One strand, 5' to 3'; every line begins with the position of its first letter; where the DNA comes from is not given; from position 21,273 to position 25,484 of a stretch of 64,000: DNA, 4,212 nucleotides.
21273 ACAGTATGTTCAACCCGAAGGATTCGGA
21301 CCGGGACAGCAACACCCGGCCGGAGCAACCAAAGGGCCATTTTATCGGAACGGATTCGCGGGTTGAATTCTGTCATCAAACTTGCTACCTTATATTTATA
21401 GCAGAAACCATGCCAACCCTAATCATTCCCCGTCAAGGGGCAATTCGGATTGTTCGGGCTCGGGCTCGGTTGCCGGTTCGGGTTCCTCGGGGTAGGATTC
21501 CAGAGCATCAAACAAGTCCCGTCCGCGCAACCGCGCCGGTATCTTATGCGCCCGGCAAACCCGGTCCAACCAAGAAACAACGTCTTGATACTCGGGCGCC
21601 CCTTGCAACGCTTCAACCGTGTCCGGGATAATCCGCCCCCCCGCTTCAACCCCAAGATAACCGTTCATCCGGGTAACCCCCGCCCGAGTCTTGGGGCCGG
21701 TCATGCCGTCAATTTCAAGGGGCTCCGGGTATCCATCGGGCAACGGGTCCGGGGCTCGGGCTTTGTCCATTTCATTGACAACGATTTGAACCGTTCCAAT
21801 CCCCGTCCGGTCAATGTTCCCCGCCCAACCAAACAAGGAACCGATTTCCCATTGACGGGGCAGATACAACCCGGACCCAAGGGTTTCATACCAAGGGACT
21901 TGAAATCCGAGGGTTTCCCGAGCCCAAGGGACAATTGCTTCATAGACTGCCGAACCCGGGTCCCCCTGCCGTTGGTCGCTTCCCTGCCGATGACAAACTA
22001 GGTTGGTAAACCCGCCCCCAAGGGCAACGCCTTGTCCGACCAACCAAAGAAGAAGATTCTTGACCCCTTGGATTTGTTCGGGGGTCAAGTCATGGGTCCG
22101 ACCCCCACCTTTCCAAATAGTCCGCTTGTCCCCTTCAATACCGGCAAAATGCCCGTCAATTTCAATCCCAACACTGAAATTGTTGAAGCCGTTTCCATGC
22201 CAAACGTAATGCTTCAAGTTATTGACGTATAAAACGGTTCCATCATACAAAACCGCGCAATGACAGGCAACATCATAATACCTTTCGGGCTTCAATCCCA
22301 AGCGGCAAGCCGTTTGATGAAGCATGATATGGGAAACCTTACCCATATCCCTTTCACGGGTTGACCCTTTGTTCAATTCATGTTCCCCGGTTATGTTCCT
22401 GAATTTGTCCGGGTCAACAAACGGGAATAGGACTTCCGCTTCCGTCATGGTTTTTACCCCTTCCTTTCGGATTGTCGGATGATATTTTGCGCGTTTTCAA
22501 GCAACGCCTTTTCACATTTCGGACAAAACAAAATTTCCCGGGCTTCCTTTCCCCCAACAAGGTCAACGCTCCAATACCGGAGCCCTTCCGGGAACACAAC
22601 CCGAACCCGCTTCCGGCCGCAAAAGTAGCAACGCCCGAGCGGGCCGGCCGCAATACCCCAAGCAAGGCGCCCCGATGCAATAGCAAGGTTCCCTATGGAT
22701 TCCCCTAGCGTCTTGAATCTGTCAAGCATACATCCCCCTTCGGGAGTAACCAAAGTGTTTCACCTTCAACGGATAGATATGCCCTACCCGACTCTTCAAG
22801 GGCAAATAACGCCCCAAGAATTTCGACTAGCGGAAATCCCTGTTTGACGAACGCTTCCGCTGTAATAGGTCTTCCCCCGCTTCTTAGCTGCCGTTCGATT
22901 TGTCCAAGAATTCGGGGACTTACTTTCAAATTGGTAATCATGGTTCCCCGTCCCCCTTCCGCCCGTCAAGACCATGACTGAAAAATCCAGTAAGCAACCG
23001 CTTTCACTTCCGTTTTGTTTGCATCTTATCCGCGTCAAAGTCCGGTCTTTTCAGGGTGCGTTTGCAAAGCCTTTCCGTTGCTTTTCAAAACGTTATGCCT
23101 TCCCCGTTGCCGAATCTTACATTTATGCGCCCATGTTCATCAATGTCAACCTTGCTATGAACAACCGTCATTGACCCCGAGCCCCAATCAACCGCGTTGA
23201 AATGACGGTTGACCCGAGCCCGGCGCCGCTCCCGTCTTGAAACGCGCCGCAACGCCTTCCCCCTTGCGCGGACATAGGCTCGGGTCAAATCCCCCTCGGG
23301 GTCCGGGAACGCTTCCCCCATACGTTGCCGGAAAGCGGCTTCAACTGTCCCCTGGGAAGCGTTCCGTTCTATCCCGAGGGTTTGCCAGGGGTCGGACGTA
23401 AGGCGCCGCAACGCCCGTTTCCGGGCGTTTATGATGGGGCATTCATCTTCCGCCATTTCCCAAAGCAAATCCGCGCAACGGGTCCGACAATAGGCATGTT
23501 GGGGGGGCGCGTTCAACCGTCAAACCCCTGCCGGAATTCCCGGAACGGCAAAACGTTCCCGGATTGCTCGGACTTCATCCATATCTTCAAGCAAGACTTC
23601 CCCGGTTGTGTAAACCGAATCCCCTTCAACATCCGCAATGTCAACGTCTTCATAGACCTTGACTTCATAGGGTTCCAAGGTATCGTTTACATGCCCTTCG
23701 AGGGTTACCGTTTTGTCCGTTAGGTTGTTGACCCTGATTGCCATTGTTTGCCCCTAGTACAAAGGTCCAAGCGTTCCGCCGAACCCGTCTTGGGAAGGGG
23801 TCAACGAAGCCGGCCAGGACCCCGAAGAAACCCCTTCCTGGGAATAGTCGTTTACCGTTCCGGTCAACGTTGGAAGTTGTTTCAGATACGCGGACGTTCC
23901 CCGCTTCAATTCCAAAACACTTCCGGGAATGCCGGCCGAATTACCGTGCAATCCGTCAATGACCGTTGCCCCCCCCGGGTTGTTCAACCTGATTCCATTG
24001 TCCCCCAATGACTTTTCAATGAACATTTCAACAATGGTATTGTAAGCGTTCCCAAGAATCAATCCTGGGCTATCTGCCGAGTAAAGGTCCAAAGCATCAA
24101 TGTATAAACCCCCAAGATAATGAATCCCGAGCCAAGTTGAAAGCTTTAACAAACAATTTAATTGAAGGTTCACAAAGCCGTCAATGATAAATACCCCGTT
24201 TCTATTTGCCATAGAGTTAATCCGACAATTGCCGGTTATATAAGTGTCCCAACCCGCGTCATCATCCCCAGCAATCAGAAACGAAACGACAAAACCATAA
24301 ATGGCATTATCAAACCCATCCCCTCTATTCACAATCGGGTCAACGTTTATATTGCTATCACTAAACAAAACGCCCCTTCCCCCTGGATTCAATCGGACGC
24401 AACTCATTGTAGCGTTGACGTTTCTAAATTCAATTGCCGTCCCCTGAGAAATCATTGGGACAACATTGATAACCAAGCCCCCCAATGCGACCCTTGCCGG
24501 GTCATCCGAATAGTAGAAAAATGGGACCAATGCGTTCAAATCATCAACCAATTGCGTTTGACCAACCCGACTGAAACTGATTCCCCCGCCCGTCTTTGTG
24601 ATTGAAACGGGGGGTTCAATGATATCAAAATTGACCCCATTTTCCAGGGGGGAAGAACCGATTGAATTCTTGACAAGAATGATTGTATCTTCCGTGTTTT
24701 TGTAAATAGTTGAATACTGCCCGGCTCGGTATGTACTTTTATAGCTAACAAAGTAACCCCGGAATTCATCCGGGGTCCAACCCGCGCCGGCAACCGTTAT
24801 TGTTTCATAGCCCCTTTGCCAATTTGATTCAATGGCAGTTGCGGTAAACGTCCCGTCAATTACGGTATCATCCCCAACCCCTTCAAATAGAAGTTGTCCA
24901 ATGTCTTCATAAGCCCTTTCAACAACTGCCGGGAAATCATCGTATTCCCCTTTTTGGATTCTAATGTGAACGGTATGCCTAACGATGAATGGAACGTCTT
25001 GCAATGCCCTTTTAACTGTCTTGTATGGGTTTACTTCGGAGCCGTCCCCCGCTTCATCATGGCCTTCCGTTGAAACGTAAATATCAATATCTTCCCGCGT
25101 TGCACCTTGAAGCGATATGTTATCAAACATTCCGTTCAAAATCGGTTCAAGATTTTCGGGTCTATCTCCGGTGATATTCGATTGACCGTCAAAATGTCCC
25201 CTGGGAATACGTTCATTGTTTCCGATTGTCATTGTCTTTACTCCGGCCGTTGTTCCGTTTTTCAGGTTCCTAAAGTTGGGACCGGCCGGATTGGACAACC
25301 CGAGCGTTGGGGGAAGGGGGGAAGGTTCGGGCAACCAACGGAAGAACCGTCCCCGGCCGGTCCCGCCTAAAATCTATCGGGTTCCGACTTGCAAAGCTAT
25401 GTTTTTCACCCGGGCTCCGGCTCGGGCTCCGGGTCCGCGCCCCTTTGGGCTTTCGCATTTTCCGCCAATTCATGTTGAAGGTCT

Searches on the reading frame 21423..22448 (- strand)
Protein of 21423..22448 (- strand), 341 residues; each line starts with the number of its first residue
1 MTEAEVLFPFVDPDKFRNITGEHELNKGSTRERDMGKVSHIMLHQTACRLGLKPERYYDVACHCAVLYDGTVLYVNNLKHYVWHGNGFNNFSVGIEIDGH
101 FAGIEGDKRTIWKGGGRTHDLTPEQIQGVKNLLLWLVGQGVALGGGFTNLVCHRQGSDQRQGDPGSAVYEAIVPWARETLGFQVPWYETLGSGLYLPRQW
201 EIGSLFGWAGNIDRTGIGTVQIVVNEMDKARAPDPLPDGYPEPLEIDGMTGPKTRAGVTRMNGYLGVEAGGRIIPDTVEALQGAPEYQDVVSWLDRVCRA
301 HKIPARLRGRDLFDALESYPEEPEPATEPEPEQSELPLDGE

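Call 48: find_encoding_contigs(protein=window:21423-22448:-, flank=10000, max_places=4)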
Protein window:21423-22448:- (341 aa): 2 contigs read that carry it; 2 places shown.
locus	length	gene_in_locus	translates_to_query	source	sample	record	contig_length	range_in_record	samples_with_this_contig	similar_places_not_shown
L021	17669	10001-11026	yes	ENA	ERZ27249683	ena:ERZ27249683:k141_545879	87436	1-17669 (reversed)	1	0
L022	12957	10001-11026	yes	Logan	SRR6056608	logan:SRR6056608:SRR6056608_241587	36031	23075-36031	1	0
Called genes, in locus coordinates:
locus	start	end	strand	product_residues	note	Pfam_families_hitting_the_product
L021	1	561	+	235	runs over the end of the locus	PF02075:RuvC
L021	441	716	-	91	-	-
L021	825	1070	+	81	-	-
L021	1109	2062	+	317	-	PF02739:5_3_exonuc_N, PF01367:5_3_exonuc (weak)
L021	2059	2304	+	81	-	-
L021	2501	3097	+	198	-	PF03167:UDG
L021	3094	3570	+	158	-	-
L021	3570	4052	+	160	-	-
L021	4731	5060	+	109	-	-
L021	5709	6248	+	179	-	-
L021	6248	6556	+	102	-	-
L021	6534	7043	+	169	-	-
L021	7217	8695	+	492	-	-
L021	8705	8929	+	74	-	-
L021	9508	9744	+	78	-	-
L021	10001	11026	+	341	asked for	PF01510:Amidase_2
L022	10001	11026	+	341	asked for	PF01510:Amidase_2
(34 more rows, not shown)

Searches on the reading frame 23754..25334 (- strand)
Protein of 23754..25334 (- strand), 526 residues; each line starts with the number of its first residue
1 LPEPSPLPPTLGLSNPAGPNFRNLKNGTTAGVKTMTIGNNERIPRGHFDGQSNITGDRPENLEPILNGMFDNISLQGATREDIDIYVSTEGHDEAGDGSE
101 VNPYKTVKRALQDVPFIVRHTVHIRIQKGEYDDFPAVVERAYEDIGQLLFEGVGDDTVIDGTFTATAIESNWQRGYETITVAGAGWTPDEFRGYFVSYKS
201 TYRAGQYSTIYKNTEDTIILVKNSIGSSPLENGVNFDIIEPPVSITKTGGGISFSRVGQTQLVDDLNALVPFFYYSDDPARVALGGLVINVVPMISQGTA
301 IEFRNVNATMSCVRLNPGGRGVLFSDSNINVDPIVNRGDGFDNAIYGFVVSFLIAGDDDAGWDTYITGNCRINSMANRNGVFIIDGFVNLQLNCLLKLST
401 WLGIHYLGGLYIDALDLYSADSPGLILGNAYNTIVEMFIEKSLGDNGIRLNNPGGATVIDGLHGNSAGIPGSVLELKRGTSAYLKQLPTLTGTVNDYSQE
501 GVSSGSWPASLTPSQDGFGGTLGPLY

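Call 46: find_encoding_contigs(protein=window:23754-25334:-, flank=10000, max_places=4)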
Protein window:23754-25334:- (526 aa): no gene with exactly this product is on record in the collection.
